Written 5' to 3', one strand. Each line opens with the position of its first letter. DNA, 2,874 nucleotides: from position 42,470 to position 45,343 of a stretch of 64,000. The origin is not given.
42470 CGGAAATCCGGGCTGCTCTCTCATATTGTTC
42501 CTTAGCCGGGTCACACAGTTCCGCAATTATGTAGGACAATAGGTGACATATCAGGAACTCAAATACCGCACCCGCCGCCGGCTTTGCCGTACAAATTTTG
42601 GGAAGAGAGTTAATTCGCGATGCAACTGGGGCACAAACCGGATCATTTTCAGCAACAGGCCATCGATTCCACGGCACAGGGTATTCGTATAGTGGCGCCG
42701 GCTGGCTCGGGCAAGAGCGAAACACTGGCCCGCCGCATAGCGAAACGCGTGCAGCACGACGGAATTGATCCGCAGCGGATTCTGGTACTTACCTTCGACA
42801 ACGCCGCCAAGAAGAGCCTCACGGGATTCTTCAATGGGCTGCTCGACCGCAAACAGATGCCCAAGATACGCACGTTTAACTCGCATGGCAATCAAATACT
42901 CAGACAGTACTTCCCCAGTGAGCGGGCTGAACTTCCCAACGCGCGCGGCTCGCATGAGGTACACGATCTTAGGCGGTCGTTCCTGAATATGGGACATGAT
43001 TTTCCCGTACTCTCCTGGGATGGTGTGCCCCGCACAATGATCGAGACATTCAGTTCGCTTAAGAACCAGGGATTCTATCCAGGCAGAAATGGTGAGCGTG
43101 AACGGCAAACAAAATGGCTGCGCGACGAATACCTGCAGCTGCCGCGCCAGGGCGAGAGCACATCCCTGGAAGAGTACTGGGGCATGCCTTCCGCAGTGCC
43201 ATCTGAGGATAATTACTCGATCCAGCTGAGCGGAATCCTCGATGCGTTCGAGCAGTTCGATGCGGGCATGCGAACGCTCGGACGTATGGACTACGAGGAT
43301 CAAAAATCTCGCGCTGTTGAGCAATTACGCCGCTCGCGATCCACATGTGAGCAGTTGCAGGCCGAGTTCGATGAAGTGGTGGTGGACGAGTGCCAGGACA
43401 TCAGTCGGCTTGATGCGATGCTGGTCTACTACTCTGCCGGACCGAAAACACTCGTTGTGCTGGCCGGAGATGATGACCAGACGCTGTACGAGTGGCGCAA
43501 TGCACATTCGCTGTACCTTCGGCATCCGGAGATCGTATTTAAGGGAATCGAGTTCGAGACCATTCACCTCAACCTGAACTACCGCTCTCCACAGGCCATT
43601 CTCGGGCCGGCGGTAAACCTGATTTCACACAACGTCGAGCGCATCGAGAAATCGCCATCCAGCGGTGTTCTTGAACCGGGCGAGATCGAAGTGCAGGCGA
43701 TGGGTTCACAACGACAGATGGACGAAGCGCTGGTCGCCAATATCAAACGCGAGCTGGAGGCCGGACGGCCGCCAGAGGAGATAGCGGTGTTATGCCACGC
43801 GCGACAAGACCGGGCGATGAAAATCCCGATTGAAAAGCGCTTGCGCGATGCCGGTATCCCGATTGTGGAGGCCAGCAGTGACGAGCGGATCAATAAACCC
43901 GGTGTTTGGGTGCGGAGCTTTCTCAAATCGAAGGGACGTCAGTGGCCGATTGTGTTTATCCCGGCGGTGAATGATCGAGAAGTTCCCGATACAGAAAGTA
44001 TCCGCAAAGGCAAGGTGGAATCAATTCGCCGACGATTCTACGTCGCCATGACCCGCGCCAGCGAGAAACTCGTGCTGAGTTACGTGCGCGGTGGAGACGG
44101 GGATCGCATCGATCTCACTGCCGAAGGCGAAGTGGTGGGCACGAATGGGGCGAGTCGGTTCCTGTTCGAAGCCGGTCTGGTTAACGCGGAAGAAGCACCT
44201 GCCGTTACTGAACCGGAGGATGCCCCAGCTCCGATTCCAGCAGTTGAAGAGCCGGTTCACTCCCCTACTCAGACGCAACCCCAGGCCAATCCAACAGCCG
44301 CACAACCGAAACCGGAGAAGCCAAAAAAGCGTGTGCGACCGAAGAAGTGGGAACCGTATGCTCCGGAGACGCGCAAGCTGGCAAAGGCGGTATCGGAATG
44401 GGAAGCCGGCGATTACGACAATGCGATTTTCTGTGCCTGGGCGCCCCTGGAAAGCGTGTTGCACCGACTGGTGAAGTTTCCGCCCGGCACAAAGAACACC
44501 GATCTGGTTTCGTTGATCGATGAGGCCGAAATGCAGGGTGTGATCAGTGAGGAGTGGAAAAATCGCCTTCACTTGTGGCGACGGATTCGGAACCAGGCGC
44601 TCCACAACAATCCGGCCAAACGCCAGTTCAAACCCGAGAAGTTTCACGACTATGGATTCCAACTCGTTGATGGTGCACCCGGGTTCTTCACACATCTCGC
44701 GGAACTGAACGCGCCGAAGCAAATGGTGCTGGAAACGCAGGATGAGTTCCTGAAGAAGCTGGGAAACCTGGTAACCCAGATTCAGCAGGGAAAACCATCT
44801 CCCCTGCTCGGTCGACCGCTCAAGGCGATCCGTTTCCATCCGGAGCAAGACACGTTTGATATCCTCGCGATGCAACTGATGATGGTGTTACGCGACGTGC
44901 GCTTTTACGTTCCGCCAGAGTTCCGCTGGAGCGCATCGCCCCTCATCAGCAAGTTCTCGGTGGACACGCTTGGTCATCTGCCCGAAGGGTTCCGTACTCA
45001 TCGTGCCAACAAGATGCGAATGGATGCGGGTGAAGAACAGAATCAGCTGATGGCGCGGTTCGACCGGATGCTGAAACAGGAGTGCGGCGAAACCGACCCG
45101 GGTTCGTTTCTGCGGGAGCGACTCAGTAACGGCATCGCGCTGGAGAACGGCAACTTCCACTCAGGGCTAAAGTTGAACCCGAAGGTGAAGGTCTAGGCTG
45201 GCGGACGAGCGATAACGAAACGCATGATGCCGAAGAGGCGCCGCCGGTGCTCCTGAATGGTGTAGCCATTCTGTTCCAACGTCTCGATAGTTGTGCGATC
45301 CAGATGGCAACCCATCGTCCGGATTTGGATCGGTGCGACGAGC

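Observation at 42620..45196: Solitary SF1 helicase fused to a HEPN-type (DUF4145-like) module and an unassigned C-terminal domain: candidate single-gene defence or RNA-targeting system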

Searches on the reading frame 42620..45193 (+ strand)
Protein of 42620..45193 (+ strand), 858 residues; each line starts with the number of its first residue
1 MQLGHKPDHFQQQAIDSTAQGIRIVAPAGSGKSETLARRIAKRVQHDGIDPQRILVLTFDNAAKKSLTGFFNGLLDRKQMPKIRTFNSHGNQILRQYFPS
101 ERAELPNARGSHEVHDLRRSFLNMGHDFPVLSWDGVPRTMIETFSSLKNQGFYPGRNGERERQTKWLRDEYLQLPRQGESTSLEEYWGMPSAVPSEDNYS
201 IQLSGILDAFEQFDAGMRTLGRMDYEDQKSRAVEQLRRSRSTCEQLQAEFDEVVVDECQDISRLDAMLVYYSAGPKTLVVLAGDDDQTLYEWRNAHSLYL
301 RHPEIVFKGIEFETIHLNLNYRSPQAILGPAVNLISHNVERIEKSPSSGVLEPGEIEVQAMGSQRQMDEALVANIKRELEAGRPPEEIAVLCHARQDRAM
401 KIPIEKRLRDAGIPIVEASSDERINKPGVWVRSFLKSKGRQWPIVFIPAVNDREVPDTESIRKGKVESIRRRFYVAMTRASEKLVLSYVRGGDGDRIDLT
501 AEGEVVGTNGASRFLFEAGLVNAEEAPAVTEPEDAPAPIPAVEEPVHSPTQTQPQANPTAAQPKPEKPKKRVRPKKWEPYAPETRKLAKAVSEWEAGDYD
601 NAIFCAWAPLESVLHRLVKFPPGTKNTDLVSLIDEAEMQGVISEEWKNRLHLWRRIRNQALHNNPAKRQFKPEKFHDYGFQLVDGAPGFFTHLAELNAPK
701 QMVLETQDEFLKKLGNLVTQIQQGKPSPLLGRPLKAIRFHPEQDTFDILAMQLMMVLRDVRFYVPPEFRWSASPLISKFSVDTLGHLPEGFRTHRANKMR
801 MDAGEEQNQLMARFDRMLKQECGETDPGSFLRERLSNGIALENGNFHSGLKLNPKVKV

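Call 3: search_protein_families(library=pfam, proteins=[window:42620-45193:+], max_evalue=10)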
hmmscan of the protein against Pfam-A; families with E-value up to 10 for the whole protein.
window:42620-45193:+ (858 aa): 12 families
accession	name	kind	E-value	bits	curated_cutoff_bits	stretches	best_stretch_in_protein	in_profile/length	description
PF00580.27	UvrD-helicase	-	4.3e-32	112.3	23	1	10-297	4-260/271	UvrD/REP helicase N-terminal domain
PF13361.12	UvrD_C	-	1e-20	74.9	25.6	2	429-490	287-349/350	UvrD-like helicase C-terminal domain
PF13245.12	AAA_19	-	2.6e-09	37.8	25.1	1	11-291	1-132/134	AAA domain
PF13538.12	UvrD_C_2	-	9.8e-07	29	27.4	1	430-486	3-51/52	UvrD-like helicase C-terminal domain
PF01443.25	Viral_helicase1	-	6.4e-06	26.6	21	1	227-329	38-138/228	Viral superfamily 1 RNA helicase core domain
PF13604.12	AAA_30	-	0.00019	21.7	27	2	12-68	11-63/191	AAA domain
PF13401.12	AAA_22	-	0.0022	18.7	27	1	17-88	3-65/130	AAA domain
PF13643.11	DUF4145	-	0.009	16.5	23.1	1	614-665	22-74/88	Domain of unknown function (DUF4145)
PF13087.12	AAA_12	-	0.0096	15.9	27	1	371-486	94-190/195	AAA domain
PF00270.35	DEAD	-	0.03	14.5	26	1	10-57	3-51/167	DEAD/DEAH box helicase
PF04851.21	ResIII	-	0.08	13.3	22.5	1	10-79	7-81/164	Type III restriction enzyme, res subunit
PF13086.12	AAA_11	-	0.11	12.7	27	0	11-64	6-65/257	AAA domain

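Call 4: search_protein_families(library=padloc, proteins=[window:42620-45193:+], max_evalue=1)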
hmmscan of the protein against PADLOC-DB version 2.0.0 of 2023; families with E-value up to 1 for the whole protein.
window:42620-45193:+ (858 aa): 49 families (the best 25 are shown)
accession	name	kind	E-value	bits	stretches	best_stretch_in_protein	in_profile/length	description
PDLC00117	GajB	-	3.8e-39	132.7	3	206-426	175-388/604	UrvD helicase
PDLC00114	GajB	-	4.2e-34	116.1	3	207-431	173-395/635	UrvD helicase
PDLC03802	RTasHel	-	8.7e-33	112.1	3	220-396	163-325/675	DRT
PDLC00132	GajB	-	8.3e-31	105.3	3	205-424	170-387/625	UrvD helicase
PDLC00107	GajB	-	9.7e-25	85.2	2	232-418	198-376/587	UrvD helicase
PDLC00127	GajB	-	9.7e-24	81.8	3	206-393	158-345/594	UrvD helicase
PDLC00121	GajB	-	2.3e-21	74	3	6-81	5-81/565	UrvD helicase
PDLC00129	GajB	-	1.4e-20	71.4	2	217-338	192-312/594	UrvD helicase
PDLC00103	GajB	-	3e-19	67.4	3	232-416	194-376/612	UrvD helicase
PDLC00122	GajB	-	1.1e-18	65.5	3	232-344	145-256/502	UrvD helicase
PDLC00138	GajB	-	1.3e-17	61.8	2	218-374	189-343/581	UrvD helicase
PDLC00123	GajB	-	9.2e-17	58.8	2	232-396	159-316/540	UrvD helicase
PDLC00106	GajB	-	2.4e-16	57.4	2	232-395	188-343/577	UrvD helicase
PDLC00136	GajB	-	3e-16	57.4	1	236-396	190-345/570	UrvD helicase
PDLC00112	GajB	-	5.6e-15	52.9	2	213-335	172-295/581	UrvD helicase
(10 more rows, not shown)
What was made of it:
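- On Gabija (GajA+GajB): Call 4: GajB models hit the core.
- Closest known: GajB of Gabija. Same: The PADLOC GajB models are the best defence-library hits, E 4e-39 (call 4).
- The helicase core scores best against PADLOC GajB and DRT-helicase models, E 4e-39 (call 4).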

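Call 5: search_protein_families(library=ncbifam, proteins=[window:42620-45193:+], max_evalue=1)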
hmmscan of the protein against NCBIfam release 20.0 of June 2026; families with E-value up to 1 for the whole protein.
window:42620-45193:+ (858 aa): 14 families
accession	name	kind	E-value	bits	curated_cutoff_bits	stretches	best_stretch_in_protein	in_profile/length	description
NF008743.0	PRK11773.1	equivalog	7e-39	133.8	965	3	207-398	171-361/720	DNA helicase II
TIGR01073.1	pcrA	equivalog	1e-37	129.9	911.2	3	206-399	166-359/725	DNA helicase PcrA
TIGR01074.1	rep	equivalog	1e-36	126.4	951.45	3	209-414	166-367/668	DNA helicase Rep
TIGR01075.1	uvrD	equivalog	5e-36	124.3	1144.45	3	208-399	167-357/715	DNA helicase II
NF008172.0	PRK10919.1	equivalog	4.4e-25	88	1168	3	208-348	166-304/673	DNA helicase Rep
TIGR02785.1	addA_Gpos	equivalog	1.2e-20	73.1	707.65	3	11-67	6-61/1234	helicase-exonuclease AddAB subunit AddA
NF008276.0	PRK11054.1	equivalog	1.5e-12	46.8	543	1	11-348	201-529/684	DNA helicase IV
TIGR00609.1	recB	equivalog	1.5e-12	46.5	696.05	3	242-340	364-460/1175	exodeoxyribonuclease V subunit beta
TIGR02784.1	addA_alphas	equivalog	6.1e-11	41.4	860.75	2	11-63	3-53/1138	double-strand break repair helicase AddA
NF010485.0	PRK13909.1-2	equivalog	9.5e-10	37.3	650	1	281-401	372-488/909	RecB-like helicase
NF041464.1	HelD_BACSU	equivalog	5.5e-08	31.2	419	1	245-488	542-763/779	RNA polymerase recycling motor HelD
NF010487.0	PRK13909.1-4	equivalog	2.2e-06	26.2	759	1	282-429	369-516/924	RecB-like helicase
NF041254.1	motor_HelR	exception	9.4e-06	24.2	750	1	215-336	484-600/706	RNA polymerase recycling motor ATPase HelR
TIGR00376.1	TIGR00376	hypoth_equivalog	0.048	12.1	348.9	0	227-287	342-398/639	IGHMBP2 family helicase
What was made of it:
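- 42620..44191 (+): SF1A UvrD/PcrA-type helicase core (aa 1-524). It has the Q motif, Walker A and motifs Ia-VI, and ends with the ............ motif. The 2B domain is absent. Calls 3 and 5 (Pfam, NCBIfam).
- Closest known: UvrD / PcrA / Rep. Different: Scores are far below the equivalog cutoffs, ~130 bits against >900 (call 5).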

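Call 6: find_homologous_proteins(query=window:42620-45193:+)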
Query window:42620-45193:+ (858 aa): 465 proteins with E <= 0.001 among 8000 candidates; the best 120 are listed.
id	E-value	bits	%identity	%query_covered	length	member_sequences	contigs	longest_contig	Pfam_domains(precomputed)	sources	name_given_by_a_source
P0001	0.0e+0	1602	80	100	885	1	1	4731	PF13538.13,PF01443.25,PF13361.13,PF13245.13,PF00580.28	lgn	-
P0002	0.0e+0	1488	75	100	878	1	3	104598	PF13538.13,PF01443.25,PF13361.13,PF13245.13,PF00580.28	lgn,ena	-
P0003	0.0e+0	1457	73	100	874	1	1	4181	PF13538.13,PF01443.25,PF13361.13,PF13245.13,PF00580.28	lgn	-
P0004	0.0e+0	1371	69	100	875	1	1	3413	PF13538.13,PF01443.25,PF13604.13,PF13361.13,PF13245.13,PF00580.28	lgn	-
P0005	0.0e+0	1354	77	87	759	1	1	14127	PF13538.13,PF01443.25,PF13361.13,PF00580.28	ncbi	-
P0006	0.0e+0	1283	64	100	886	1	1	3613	PF13538.13,PF13361.13,PF13245.13,PF00580.28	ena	-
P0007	0.0e+0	1257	63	100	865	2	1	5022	PF13538.13,PF01443.25,PF13604.13,PF13361.13,PF13245.13,PF00580.28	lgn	-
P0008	0.0e+0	1246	63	100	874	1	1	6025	PF13538.13,PF01443.25,PF13604.13,PF13361.13,PF13245.13,PF00580.28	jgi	jgi:DNA helicase-2/ATP-dependent DNA helicase PcrA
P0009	0.0e+0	1233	63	100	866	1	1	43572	PF13538.13,PF13361.13,PF13245.13,PF00580.28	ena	-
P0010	0.0e+0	1220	62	100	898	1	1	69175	PF13538.13,PF01443.25,PF13604.13,PF13361.13,PF13245.13,PF00580.28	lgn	-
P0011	0.0e+0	1199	62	97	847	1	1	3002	PF13538.13,PF13361.13,PF13245.13,PF00580.28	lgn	-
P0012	0.0e+0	1199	61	100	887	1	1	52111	PF13538.13,PF01443.25,PF13604.13,PF13361.13,PF13245.13,PF00580.28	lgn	-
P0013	0.0e+0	1171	60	99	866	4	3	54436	PF13538.13,PF13361.13,PF13245.13,PF00580.28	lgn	-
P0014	0.0e+0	1167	60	100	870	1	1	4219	PF13538.13,PF01443.25,PF13604.13,PF13361.13,PF13245.13,PF00580.28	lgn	-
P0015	0.0e+0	1107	74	77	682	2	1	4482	PF13538.13,PF01443.25,PF13361.13,PF13245.13,PF00580.28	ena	-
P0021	1.7e-177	610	38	99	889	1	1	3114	PF13361.13,PF13245.13,PF00580.28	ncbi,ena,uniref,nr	ncbi:MAG: hypothetical protein AVDCRST_MAG93-5618 [uncultured Chloroflexia bacterium]|uniref:DNA 3'-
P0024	2.9e-164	567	37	99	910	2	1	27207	PF13538.13,PF01443.25,PF13361.13,PF13245.13,PF00580.28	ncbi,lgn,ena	-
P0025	9.0e-163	562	37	91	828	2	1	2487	PF13361.13,PF13245.13,PF00580.28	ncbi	ncbi:MAG: hypothetical protein AVDCRST_MAG93-6082, partial [uncultured Chloroflexia bacterium]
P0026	4.7e-161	556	38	99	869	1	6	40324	PF13538.13,PF01443.25,PF13604.13,PF13361.13,PF13245.13,PF00580.28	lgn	-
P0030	4.7e-134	467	33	98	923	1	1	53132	PF13538.13,PF13361.13,PF13245.13,PF00580.28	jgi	jgi:superfamily I DNA/RNA helicase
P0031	5.8e-134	466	32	99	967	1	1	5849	PF13538.13,PF13604.13,PF13361.13,PF13245.13,PF00580.28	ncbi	ncbi:MAG: UvrD-helicase domain-containing protein [Thermomicrobiales bacterium]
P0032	7.2e-134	466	33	99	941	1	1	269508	PF13361.13,PF13245.13,PF00580.28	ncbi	ncbi:MAG: UvrD-helicase domain-containing protein [Thermomicrobiales bacterium]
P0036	1.4e-122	429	32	85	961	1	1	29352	PF13538.13,PF13361.13,PF13245.13,PF00580.28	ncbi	-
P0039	3.1e-102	361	31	90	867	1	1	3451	PF13361.13,PF13245.13,PF00580.28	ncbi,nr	ncbi:MAG TPA: 3'-5' exonuclease, partial [Thermomicrobiales bacterium]|nr:3'-5' exonuclease [Thermom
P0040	3.9e-63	232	36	49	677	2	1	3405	PF13538.13,PF13361.13,PF13245.13,PF00580.28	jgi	-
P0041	6.0e-61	225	37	48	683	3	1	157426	PF13538.13,PF13361.13,PF13245.13,PF00580.28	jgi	-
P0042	1.4e-60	224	36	47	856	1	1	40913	PF13538.13,PF13361.13,PF13245.13,PF00580.28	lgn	-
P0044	8.0e-57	211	36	41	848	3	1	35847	PF13538.13,PF13361.13,PF13245.13,PF00580.28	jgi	-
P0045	5.3e-51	192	33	49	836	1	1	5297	PF13538.13,PF13604.13,PF13361.13,PF13245.13,PF00580.28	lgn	-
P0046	6.1e-49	185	32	43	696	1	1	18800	PF13538.13,PF13361.13,PF13245.13,PF00580.28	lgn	-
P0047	2.3e-48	183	32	53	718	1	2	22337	PF13538.13,PF13361.13,PF13245.13,PF00580.28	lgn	-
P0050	2.4e-46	177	33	41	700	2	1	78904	PF13538.13,PF13361.13,PF13245.13,PF00580.28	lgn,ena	-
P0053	4.2e-45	172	32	43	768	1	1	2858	PF13538.13,PF13361.13,PF13245.13,PF00580.28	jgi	jgi:DNA helicase-2/ATP-dependent DNA helicase PcrA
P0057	3.9e-39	153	30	59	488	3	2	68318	PF13538.13,PF13361.13,PF13245.13,PF00580.28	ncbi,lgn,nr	ncbi:MAG: ATP-dependent helicase [Gemmatimonadetes bacterium]|nr:ATP-dependent helicase [Gemmatimona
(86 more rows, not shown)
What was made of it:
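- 42620..45196 (+): Whole 858-aa ORF: 2B-less UvrD-type helicase, disordered linker, HEPN-fold module and family-private C-terminal domain. Call 6: ~35 full-length homologues at 31-80% identity and 97-100% coverage.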

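Call 7: search_solved_structures(query=window:42620-45193:+, max_evalue=0.01)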
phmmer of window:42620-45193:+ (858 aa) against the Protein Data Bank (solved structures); distinct sequences matched with E-value up to 0.01: 23.
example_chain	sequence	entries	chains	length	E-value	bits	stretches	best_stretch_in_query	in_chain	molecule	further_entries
3lfu_A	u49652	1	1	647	4.1e-22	81.5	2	216-395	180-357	DNA helicase II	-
2is1_A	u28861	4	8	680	5.2e-22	81.1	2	216-395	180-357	DNA helicase II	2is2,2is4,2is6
4c2u_A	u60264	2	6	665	8.9e-22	80.4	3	207-414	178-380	DNA HELICASE II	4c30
4c2t_A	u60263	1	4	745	1.5e-21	79.6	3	207-414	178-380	DNA HELICASE II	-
1pjr_A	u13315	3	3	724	4.6e-20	74.7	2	206-408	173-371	PCRA | ATP-DEPENDENT HELICASE PCRA | HELICASE PCRA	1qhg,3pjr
9dci_A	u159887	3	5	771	4.3e-19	71.5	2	11-154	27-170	ATP-dependent DNA helicase UvrD1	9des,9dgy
1uaa_A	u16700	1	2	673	8.3e-18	67.2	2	210-365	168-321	PROTEIN (ATP-DEPENDENT DNA HELICASE REP.)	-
2pjr_A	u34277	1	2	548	9.2e-16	60.5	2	206-410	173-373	PROTEIN (HELICASE PCRA)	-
6ppr_B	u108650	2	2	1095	3.4e-09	38.8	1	205-341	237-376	UvrD/REP helicase | DNA 3'-5' helicase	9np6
6ppu_B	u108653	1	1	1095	3.4e-09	38.8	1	205-341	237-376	UvrD/REP helicase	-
1qhh_B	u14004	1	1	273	5.7e-09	38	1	207-412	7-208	PROTEIN (PCRA (SUBUNIT))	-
3u44_A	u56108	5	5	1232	3.4e-08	35.4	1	11-67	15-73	ATP-dependent helicase/nuclease subunit A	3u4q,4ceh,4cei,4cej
7sjr_B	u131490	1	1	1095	2.9e-07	32.4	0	4-64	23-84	DNA helicase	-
6ppj_B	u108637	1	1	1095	3.1e-07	32.3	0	4-64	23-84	UvrD/REP helicase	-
1qhh_A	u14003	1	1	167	1.1e-05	27.2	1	9-98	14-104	PROTEIN (PCRA (SUBUNIT))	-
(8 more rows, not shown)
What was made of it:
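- Closest known: GajB of Gabija. Different: Matches to solved GajB are weak, E ~1e-3 (call 7).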

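Call 11: find_encoding_contigs(protein=P0002, flank=8000, max_places=2)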
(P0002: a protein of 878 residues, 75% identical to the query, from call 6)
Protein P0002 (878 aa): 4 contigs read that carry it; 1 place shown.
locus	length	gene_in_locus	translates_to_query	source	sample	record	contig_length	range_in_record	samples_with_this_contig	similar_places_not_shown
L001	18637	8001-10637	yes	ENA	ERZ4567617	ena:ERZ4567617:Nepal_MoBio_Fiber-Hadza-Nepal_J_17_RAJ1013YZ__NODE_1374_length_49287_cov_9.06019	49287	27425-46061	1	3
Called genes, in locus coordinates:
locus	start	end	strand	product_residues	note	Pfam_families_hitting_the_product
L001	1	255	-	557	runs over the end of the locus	PF00496:SBP_bac_5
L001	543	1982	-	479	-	PF01261:AP_endonuc_2, PF03745:DUF309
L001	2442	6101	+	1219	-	PF02463:SMC_N, PF13175:AAA_15, PF13304:AAA_21 (weak), PF13476:AAA_23, PF13555:AAA_29 (faint), PF24161:CCDC39 (weak), PF06470:SMC_hinge, PF13304:AAA_21 (weak)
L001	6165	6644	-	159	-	-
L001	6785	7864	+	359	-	PF07731:Cu-oxidase_2 (faint), PF07732:Cu-oxidase_3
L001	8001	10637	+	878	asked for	PF00580:UvrD-helicase, PF13245:AAA_19, PF01443:Viral_helicase1 (faint), PF13361:UvrD_C, PF13538:UvrD_C_2 (weak)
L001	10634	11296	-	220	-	PF05401:NodS (weak), PF01209:Ubie_methyltran, PF13489:Methyltransf_23, PF13649:Methyltransf_25, PF13847:Methyltransf_31, PF08241:Methyltransf_11, PF08242:Methyltransf_12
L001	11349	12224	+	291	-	-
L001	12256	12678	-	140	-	PF01850:PIN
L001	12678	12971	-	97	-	PF02604:PhdYeFM_antitox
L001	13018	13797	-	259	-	PF00702:Hydrolase, PF13419:HAD_2, PF13242:Hydrolase_like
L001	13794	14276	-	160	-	PF02639:DUF188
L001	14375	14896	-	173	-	PF00011:HSP20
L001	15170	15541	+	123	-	PF01909:NTP_transf_2, PF18765:Polbeta (weak)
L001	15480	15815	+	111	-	PF01934:HepT-like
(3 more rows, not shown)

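Call 12: find_encoding_contigs(protein=P0032, flank=8000, max_places=2)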
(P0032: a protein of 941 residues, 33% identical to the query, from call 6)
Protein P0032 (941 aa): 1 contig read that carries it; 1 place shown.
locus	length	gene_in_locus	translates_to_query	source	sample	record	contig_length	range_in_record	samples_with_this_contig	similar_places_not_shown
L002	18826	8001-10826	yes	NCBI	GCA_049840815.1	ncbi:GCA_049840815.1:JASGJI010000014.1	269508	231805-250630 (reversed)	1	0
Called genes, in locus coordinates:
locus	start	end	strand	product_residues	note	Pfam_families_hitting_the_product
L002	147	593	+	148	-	-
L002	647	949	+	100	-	PF09851:SHOCT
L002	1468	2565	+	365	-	PF00676:E1_dh, PF00456:Transketolase_N (weak)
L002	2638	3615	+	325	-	PF02779:Transket_pyr, PF02780:Transketolase_C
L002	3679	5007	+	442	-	PF00364:Biotin_lipoyl, PF02817:E3_binding, PF00198:2-oxoacid_dh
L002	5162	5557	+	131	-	-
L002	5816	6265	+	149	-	PF00334:NDK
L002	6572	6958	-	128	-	-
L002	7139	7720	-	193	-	PF22769:DCD, PF00692:dUTPase (weak)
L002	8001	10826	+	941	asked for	PF00580:UvrD-helicase, PF13245:AAA_19, PF13361:UvrD_C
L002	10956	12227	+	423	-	-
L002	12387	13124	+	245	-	-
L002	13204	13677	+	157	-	-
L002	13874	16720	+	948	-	PF04234:CopC, PF05425:CopD, PF00034:Cytochrom_C, PF13442:Cytochrome_CBB3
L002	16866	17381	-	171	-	PF13826:Monooxy_af470-like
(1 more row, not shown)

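Call 13: find_encoding_contigs(protein=P0013, flank=8000, max_places=2)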
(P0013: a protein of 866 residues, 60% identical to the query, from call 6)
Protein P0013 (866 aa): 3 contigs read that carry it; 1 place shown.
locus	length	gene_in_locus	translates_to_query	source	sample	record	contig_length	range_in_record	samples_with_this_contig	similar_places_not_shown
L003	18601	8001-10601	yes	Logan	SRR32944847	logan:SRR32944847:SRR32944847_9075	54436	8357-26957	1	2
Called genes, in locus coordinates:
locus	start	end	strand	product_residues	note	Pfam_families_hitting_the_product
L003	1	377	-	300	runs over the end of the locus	PF03631:Virul_fac_BrkB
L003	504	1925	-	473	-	PF01261:AP_endonuc_2, PF03745:DUF309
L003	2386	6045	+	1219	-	PF02463:SMC_N, PF13175:AAA_15, PF13304:AAA_21 (weak), PF13476:AAA_23, PF13555:AAA_29 (weak), PF06470:SMC_hinge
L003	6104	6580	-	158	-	-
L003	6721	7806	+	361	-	PF07731:Cu-oxidase_2 (faint), PF07732:Cu-oxidase_3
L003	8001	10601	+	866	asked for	PF00580:UvrD-helicase, PF13245:AAA_19, PF13361:UvrD_C, PF13538:UvrD_C_2 (weak)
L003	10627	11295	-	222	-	PF01209:Ubie_methyltran, PF13489:Methyltransf_23, PF08241:Methyltransf_11, PF08242:Methyltransf_12, PF13649:Methyltransf_25, PF13847:Methyltransf_31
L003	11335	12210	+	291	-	-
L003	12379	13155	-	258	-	PF00702:Hydrolase, PF13419:HAD_2, PF13242:Hydrolase_like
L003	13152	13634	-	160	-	PF02639:DUF188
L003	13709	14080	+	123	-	PF01909:NTP_transf_2 (weak), PF18765:Polbeta (weak)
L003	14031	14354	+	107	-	PF01934:HepT-like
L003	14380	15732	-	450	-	PF00753:Lactamase_B, PF00293:NUDIX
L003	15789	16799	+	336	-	PF00005:ABC_tran, PF13304:AAA_21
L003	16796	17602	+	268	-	PF06182:ABC2_membrane_6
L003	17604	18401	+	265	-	PF06182:ABC2_membrane_6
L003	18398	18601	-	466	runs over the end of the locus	PF03816:LytR_cpsA_psr, PF13399:LytR_C (weak)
